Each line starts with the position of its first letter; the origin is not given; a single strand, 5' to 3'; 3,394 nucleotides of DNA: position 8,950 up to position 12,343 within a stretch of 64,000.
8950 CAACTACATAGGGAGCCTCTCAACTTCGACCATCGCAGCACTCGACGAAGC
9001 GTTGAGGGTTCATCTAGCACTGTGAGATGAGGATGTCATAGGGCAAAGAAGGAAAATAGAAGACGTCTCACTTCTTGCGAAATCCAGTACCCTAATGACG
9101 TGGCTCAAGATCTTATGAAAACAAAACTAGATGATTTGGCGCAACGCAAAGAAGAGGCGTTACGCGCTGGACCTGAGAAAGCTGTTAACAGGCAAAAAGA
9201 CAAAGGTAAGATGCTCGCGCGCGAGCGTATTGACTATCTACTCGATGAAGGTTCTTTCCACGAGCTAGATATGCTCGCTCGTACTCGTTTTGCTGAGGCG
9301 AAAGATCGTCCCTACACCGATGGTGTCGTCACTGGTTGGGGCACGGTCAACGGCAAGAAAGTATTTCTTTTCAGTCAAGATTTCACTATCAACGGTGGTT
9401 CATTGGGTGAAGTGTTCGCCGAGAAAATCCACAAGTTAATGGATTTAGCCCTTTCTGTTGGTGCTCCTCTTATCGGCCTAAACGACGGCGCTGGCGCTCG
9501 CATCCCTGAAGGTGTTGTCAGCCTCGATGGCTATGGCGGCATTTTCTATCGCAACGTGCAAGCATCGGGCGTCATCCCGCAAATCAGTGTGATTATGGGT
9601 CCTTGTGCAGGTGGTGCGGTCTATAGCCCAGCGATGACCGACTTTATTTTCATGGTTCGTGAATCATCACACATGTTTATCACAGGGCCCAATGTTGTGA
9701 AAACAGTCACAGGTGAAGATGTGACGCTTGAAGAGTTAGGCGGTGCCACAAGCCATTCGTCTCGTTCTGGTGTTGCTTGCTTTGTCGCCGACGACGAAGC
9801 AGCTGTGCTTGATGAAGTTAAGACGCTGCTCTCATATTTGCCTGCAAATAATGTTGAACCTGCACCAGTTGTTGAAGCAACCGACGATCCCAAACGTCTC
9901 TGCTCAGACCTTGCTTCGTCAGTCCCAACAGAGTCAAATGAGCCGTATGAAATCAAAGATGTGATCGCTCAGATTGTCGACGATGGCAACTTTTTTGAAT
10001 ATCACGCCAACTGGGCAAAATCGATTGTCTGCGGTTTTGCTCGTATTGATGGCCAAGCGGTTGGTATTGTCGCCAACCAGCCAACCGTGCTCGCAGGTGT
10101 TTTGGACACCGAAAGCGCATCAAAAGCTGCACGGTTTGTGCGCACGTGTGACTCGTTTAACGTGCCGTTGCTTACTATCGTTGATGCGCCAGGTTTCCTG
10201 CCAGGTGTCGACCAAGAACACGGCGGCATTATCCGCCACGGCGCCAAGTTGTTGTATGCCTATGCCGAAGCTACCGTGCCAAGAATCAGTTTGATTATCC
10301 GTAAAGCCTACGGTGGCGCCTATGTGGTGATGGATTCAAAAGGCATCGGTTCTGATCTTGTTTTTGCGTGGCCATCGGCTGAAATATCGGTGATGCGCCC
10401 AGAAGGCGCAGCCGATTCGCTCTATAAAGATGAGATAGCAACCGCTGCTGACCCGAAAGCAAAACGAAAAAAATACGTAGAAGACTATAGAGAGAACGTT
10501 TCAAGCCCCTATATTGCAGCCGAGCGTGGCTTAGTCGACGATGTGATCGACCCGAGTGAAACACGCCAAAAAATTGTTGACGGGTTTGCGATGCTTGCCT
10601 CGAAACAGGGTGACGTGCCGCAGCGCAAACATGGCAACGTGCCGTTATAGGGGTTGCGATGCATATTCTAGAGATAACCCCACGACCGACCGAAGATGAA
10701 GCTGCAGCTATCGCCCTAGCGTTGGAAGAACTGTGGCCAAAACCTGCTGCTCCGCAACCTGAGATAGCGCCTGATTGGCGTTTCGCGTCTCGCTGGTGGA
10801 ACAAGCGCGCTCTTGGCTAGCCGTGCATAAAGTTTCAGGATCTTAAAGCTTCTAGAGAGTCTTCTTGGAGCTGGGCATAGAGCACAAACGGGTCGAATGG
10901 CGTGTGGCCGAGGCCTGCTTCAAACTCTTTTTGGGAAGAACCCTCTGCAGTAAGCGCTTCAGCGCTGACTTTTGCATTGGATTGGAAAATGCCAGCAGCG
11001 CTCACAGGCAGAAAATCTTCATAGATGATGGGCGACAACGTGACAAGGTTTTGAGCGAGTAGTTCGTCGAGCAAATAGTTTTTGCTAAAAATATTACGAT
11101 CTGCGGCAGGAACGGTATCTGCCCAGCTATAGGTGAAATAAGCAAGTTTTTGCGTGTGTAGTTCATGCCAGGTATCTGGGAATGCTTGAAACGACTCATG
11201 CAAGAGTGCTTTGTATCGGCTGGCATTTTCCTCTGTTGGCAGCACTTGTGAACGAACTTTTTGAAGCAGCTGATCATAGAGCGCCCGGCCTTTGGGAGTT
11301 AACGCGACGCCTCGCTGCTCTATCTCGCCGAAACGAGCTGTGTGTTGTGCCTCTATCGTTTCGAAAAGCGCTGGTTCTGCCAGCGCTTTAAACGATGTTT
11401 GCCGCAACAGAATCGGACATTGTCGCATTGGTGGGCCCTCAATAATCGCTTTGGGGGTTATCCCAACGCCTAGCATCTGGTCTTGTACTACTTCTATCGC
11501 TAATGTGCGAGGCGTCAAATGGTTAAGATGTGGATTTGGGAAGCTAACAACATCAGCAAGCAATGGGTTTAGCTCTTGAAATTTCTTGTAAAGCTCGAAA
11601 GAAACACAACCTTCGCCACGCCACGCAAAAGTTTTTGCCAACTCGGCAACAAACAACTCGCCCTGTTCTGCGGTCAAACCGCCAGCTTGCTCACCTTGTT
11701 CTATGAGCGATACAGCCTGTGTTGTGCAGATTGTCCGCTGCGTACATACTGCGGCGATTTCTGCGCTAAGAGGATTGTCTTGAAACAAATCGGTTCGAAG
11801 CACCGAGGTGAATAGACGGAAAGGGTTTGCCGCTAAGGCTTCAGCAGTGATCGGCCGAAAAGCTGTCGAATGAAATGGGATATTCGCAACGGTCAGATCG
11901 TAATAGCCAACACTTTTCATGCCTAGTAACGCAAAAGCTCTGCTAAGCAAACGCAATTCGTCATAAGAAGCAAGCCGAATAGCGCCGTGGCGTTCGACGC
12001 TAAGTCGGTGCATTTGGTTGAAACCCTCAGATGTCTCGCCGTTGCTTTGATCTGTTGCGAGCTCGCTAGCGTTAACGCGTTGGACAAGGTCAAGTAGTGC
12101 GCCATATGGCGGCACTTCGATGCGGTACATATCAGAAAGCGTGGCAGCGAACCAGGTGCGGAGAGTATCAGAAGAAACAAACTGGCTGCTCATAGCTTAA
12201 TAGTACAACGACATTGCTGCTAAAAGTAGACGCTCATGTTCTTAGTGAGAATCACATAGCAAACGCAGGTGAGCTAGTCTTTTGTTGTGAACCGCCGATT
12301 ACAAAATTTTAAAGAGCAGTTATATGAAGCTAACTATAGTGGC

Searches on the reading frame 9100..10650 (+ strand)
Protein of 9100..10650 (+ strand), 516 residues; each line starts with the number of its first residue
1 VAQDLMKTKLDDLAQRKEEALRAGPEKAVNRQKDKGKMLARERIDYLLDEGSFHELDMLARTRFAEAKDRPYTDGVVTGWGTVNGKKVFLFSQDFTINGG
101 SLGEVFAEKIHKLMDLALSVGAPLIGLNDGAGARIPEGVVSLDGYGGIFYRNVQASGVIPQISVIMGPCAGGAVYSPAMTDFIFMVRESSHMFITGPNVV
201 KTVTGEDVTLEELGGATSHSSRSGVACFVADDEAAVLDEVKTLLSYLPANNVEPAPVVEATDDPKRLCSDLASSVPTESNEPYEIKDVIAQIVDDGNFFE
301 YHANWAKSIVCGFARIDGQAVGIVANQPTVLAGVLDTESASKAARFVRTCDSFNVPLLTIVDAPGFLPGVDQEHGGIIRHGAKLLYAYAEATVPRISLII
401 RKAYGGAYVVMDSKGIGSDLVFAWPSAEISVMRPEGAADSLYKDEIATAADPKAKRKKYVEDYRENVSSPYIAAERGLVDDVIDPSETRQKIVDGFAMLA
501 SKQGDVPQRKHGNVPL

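Call 57: search_protein_families(library=pfam, proteins=[window:9100-10650:+], max_evalue=0.0001)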
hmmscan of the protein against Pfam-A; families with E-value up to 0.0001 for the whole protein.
window:9100-10650:+ (516 aa): 2 families
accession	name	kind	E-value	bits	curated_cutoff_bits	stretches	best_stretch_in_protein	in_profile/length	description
PF01039.27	Carboxyl_trans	-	2.4e-194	647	22.3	1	32-513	2-492/493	Carboxyl transferase domain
PF03255.19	ACCA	-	1.8e-15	57.3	23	1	286-447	69-236/310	Acetyl co-enzyme A carboxylase carboxyltransferase-like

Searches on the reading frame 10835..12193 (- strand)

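Call 57: search_protein_families(library=pfam, proteins=[window:10835-12193:-], max_evalue=0.0001)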
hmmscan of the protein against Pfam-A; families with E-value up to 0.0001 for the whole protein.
window:10835-12193:- (452 aa): 1 family
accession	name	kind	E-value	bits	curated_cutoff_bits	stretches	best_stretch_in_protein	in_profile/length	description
PF07063.19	HGLS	-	7.8e-137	457.1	25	1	15-406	1-386/386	2-oxoadipate dioxygenase/decarboxylase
